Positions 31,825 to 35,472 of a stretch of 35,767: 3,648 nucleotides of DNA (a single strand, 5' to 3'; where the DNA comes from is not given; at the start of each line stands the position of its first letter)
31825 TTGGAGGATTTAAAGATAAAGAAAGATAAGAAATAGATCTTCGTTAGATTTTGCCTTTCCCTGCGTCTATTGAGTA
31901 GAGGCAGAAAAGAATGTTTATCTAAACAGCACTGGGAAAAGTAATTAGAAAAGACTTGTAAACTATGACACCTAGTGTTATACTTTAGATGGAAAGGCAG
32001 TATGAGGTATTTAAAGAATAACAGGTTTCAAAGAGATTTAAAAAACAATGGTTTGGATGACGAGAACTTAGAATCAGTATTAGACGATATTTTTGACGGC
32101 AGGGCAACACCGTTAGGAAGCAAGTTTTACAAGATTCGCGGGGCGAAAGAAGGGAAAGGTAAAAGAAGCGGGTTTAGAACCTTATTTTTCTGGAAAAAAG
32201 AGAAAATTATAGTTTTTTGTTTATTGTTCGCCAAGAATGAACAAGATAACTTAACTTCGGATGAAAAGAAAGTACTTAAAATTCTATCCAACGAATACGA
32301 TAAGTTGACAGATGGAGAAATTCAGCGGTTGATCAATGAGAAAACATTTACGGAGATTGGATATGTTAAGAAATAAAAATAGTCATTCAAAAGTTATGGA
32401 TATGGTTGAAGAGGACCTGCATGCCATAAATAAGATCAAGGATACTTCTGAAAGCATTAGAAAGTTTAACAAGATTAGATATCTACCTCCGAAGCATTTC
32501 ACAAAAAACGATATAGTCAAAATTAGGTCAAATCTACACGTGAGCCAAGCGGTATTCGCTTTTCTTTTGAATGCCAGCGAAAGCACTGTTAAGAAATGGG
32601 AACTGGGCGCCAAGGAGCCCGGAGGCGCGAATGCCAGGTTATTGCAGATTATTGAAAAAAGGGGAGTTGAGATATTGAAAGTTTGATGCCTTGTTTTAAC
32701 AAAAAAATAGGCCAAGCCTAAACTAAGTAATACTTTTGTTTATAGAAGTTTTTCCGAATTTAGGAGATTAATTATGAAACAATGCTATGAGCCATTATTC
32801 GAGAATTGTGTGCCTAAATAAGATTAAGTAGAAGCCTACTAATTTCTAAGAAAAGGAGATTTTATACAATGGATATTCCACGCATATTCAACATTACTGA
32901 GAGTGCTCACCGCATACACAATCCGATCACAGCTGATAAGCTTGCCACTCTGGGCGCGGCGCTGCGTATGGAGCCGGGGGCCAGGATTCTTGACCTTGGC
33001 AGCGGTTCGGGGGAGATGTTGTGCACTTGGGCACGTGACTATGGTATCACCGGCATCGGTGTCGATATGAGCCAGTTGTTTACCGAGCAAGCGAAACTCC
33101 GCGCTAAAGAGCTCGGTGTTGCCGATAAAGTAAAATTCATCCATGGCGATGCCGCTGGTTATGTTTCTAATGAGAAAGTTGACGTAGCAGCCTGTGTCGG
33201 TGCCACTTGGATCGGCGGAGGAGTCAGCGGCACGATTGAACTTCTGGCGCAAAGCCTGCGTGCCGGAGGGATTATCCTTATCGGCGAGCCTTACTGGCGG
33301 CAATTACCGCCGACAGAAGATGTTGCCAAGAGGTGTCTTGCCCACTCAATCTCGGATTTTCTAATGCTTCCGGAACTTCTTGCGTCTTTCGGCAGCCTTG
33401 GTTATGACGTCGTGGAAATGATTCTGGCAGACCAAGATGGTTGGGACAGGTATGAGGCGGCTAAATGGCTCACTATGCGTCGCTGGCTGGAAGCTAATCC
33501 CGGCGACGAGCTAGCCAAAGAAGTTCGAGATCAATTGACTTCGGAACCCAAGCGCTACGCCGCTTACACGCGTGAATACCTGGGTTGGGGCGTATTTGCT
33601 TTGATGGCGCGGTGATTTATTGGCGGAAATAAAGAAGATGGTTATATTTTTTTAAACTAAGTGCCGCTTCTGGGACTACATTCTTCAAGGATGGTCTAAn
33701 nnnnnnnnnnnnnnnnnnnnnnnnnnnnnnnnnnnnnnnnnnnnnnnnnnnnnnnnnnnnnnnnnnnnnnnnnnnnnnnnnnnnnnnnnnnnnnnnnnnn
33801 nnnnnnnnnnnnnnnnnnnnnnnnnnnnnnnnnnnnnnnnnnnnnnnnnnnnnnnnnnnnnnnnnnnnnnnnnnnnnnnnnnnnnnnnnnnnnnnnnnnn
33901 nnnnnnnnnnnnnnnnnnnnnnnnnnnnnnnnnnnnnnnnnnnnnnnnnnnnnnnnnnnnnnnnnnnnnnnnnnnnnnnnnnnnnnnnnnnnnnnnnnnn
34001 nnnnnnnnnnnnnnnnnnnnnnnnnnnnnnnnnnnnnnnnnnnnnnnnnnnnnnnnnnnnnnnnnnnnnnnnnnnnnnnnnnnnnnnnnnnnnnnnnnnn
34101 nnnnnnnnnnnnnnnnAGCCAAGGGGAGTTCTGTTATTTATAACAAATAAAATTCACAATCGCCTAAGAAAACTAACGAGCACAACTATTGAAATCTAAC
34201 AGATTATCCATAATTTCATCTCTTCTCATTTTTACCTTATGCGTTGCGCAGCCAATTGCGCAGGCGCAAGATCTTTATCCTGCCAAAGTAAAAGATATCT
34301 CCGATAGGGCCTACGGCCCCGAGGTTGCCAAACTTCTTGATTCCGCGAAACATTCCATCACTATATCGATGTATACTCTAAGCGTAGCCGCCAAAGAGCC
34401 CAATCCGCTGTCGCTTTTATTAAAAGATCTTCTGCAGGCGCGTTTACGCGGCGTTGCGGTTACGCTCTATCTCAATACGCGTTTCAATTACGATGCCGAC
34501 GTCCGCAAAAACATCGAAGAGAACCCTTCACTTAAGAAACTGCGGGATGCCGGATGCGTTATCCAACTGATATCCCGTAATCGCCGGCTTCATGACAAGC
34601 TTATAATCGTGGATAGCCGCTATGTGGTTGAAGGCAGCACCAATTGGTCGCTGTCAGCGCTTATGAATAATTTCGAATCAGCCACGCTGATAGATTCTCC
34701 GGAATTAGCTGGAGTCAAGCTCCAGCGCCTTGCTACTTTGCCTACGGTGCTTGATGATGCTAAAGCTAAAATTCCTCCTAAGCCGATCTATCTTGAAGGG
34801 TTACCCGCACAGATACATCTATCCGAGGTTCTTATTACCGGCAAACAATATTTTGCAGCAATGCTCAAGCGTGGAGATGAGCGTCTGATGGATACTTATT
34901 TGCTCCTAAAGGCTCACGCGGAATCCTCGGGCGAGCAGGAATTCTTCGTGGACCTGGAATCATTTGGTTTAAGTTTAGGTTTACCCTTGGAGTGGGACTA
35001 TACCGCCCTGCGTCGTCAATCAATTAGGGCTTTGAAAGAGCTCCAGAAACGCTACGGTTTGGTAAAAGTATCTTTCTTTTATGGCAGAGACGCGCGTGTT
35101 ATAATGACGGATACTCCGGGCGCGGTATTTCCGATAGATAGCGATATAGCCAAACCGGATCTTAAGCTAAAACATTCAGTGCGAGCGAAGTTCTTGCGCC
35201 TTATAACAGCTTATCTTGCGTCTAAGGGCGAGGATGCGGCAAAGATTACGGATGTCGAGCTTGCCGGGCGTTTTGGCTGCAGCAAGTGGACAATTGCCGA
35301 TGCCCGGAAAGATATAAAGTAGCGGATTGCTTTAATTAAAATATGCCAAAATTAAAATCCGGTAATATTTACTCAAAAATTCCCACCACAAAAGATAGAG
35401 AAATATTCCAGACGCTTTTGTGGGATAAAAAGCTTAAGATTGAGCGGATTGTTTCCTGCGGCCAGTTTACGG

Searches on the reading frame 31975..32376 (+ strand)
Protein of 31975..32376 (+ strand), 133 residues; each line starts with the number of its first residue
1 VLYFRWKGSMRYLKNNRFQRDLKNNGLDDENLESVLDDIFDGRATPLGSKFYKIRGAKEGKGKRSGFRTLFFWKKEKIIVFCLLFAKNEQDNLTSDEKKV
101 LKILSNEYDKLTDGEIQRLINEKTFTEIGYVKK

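Call 9: search_protein_families(library=pfam, proteins=[window:31975-32376:+], max_evalue=0.1)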
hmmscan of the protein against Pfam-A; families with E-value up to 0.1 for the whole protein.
window:31975-32376:+ (133 aa): 2 families
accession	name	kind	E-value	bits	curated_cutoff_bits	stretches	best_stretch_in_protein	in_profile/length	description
PF06296.18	RelE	-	3.8e-24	85.7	27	1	10-128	1-120/120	RelE toxin of RelE / RelB toxin-antitoxin system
PF05973.20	Gp49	-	0.031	14.8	23.9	1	62-90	45-75/90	Phage derived protein Gp49-like (DUF891)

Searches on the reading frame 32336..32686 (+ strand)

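Call 9: search_protein_families(library=pfam, proteins=[window:32336-32686:+], max_evalue=0.1)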
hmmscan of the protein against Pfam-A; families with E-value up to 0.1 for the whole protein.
window:32336-32686:+ (116 aa): 3 families
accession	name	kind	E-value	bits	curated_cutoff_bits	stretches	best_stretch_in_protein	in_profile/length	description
PF02991.22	ATG8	-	0.0077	16.9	27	1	36-83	24-74/104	Autophagy protein Atg8 ubiquitin like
PF15731.11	MqsA_antitoxin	-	0.0092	16.5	30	1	38-109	54-123/131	Antitoxin component of bacterial toxin-antitoxin system, MqsA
PF01381.28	HTH_3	-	0.018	15.5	23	1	63-103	4-44/55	Helix-turn-helix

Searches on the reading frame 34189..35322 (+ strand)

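Call 9: search_protein_families(library=pfam, proteins=[window:34189-35322:+], max_evalue=0.1)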
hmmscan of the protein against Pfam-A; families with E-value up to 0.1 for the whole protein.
window:34189-35322:+ (377 aa): 3 families
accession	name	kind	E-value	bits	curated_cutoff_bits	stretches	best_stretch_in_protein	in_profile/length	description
PF13091.12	PLDc_2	-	1.3e-18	67.5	27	1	48-174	3-121/132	PLD-like domain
PF00614.28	PLDc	-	0.02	15.4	21.9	1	132-153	3-24/28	Phospholipase D Active site motif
PF17941.7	PP_kinase_C_1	-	0.092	12.8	25.7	0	75-144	50-114/167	Polyphosphate kinase C-terminal domain 1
